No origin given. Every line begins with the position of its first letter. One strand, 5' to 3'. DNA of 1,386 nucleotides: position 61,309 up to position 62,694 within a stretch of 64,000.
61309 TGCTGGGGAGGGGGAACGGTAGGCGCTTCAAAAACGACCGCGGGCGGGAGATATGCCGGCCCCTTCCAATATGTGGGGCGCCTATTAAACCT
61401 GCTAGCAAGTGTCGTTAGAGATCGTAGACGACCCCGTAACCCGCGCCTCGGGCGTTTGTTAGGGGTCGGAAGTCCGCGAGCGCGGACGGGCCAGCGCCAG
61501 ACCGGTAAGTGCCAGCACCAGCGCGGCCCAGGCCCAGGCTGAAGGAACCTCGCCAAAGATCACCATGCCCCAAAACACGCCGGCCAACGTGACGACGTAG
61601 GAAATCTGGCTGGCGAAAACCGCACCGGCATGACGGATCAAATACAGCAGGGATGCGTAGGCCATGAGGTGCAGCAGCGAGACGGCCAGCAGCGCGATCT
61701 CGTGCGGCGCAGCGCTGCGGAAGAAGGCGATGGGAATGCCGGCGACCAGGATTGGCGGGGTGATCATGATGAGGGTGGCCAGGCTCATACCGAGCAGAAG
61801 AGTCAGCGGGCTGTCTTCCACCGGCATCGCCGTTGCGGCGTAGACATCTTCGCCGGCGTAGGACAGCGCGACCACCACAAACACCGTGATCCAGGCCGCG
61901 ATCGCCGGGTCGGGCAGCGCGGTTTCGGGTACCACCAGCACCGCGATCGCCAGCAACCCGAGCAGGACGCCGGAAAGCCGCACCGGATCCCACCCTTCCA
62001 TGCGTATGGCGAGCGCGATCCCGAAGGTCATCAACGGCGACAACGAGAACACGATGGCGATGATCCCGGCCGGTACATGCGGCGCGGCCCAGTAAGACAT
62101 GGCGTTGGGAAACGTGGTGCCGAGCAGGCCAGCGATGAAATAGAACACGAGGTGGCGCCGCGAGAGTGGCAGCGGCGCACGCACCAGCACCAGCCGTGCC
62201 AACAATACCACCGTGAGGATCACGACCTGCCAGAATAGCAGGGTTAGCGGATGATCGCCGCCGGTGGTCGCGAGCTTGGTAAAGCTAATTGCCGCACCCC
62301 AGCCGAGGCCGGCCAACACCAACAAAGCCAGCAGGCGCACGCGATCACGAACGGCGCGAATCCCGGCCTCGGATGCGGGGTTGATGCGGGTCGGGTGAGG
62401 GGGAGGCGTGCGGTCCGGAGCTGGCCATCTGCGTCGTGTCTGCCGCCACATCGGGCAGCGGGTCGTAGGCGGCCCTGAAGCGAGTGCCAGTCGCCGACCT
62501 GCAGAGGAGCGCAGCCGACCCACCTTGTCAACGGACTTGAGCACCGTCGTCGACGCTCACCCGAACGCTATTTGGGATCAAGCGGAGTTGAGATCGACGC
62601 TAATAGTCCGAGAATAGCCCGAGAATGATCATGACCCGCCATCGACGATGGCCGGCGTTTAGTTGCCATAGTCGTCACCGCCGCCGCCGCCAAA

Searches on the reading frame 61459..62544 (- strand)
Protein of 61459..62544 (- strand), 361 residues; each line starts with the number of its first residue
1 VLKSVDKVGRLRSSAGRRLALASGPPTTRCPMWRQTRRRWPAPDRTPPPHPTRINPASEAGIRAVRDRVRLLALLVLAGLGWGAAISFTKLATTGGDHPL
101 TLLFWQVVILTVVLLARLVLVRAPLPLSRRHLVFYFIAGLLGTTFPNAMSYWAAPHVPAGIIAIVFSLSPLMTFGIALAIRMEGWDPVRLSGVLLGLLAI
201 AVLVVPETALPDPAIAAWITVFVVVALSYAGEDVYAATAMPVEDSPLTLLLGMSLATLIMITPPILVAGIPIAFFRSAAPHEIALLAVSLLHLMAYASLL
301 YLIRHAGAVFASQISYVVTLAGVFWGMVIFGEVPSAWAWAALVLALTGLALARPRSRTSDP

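Call 3: search_protein_families(library=pfam, proteins=[window:61459-62544:-], max_evalue=0.01)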
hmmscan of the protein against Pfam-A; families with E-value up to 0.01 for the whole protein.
window:61459-62544:- (361 aa): 1 family
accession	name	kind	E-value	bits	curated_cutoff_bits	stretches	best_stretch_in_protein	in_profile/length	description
PF00892.27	EamA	-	7.3e-21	75.3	28.2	2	73-204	5-134/135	EamA-like transporter family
